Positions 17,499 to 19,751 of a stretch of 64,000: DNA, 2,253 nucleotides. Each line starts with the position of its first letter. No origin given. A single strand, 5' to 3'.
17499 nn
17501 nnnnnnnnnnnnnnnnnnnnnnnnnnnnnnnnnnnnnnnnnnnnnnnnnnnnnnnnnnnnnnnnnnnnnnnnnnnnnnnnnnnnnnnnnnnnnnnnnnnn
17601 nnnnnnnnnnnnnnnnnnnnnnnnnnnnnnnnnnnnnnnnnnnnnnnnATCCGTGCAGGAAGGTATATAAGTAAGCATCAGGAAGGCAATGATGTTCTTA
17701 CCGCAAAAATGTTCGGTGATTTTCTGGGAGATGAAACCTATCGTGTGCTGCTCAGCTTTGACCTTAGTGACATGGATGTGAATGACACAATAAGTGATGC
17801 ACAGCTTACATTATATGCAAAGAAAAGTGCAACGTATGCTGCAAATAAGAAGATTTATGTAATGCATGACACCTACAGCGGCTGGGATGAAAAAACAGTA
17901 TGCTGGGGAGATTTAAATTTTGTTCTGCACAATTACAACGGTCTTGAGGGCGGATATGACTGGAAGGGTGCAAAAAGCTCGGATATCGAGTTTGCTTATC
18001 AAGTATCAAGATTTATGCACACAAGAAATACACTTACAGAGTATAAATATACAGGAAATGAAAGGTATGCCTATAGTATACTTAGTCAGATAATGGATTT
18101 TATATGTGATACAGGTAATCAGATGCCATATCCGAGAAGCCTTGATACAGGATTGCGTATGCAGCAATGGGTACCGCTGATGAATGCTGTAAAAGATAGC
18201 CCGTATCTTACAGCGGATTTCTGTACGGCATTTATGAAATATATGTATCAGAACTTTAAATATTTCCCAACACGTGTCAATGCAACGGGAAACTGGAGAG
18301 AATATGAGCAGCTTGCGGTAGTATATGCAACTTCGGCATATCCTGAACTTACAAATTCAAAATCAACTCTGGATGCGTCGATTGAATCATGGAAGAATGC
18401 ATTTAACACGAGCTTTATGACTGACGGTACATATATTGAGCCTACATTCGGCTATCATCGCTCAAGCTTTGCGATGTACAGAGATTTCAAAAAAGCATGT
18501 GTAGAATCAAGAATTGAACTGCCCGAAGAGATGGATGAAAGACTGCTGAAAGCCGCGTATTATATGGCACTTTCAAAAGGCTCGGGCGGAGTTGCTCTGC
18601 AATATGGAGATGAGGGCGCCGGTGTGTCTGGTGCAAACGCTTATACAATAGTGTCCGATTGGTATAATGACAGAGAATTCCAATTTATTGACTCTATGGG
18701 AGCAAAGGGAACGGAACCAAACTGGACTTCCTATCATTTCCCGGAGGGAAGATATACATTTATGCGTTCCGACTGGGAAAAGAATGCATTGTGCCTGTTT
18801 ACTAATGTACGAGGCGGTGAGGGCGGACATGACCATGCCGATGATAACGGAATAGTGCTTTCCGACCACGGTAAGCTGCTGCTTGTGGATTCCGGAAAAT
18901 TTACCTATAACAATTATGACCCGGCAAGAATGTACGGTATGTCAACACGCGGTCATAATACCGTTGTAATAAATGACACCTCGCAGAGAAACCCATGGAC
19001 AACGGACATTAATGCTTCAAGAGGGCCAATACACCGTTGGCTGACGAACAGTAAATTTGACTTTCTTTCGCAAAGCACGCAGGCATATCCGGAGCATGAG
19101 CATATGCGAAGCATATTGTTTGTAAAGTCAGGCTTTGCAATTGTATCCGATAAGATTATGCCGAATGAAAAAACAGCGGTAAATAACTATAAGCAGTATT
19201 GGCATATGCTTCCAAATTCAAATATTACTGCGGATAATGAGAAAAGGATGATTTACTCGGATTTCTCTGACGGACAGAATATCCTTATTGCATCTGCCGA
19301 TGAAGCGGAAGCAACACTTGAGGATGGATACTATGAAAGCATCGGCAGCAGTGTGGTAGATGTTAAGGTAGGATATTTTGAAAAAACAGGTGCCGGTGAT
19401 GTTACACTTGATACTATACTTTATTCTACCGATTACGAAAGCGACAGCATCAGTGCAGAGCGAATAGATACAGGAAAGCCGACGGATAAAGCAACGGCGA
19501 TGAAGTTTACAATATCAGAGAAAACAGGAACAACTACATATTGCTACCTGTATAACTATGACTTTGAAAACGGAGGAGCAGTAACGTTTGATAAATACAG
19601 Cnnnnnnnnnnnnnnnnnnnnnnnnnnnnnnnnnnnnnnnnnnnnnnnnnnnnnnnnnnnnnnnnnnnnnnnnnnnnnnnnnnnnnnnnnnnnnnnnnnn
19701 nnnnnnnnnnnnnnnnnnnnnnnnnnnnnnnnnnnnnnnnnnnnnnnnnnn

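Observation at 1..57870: Three back-to-back Gram-positive PUL-like loci built around SLH-tethered lyase-like giants, with no assignable substrate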

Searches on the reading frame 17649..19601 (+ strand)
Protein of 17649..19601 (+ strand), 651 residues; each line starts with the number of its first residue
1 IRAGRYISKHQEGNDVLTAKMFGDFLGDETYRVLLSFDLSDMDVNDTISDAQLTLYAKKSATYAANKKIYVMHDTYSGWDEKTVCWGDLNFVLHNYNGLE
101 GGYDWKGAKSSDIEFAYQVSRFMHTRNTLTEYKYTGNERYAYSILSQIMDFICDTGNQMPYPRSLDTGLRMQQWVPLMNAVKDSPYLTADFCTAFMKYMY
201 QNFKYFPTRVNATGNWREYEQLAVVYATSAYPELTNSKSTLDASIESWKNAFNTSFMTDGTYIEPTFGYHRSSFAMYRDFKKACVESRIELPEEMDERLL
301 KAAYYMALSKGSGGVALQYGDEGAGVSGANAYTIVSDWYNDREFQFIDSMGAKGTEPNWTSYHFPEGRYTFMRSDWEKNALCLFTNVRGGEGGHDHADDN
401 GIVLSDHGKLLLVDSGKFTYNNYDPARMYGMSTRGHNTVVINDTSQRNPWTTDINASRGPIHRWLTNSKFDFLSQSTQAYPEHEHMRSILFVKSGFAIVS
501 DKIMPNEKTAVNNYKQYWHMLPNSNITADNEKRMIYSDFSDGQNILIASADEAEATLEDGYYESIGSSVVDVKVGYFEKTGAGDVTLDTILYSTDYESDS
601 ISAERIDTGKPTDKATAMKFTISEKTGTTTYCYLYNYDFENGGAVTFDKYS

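Call 49: search_solved_structures(query=window:17649-19601:+, max_evalue=0.001, show_alignments=2)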
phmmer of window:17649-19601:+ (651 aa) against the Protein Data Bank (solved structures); distinct sequences matched with E-value up to 0.001: 3.
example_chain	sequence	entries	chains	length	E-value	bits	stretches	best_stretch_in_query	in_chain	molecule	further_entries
4mmi_A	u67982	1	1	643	8.7e-27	96.9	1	104-599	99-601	Heparinase III protein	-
4mmh_A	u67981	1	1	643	1.1e-26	96.5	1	104-599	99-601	Heparinase III protein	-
5jmd_A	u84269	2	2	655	2.1e-14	56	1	163-547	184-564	Heparinase III protein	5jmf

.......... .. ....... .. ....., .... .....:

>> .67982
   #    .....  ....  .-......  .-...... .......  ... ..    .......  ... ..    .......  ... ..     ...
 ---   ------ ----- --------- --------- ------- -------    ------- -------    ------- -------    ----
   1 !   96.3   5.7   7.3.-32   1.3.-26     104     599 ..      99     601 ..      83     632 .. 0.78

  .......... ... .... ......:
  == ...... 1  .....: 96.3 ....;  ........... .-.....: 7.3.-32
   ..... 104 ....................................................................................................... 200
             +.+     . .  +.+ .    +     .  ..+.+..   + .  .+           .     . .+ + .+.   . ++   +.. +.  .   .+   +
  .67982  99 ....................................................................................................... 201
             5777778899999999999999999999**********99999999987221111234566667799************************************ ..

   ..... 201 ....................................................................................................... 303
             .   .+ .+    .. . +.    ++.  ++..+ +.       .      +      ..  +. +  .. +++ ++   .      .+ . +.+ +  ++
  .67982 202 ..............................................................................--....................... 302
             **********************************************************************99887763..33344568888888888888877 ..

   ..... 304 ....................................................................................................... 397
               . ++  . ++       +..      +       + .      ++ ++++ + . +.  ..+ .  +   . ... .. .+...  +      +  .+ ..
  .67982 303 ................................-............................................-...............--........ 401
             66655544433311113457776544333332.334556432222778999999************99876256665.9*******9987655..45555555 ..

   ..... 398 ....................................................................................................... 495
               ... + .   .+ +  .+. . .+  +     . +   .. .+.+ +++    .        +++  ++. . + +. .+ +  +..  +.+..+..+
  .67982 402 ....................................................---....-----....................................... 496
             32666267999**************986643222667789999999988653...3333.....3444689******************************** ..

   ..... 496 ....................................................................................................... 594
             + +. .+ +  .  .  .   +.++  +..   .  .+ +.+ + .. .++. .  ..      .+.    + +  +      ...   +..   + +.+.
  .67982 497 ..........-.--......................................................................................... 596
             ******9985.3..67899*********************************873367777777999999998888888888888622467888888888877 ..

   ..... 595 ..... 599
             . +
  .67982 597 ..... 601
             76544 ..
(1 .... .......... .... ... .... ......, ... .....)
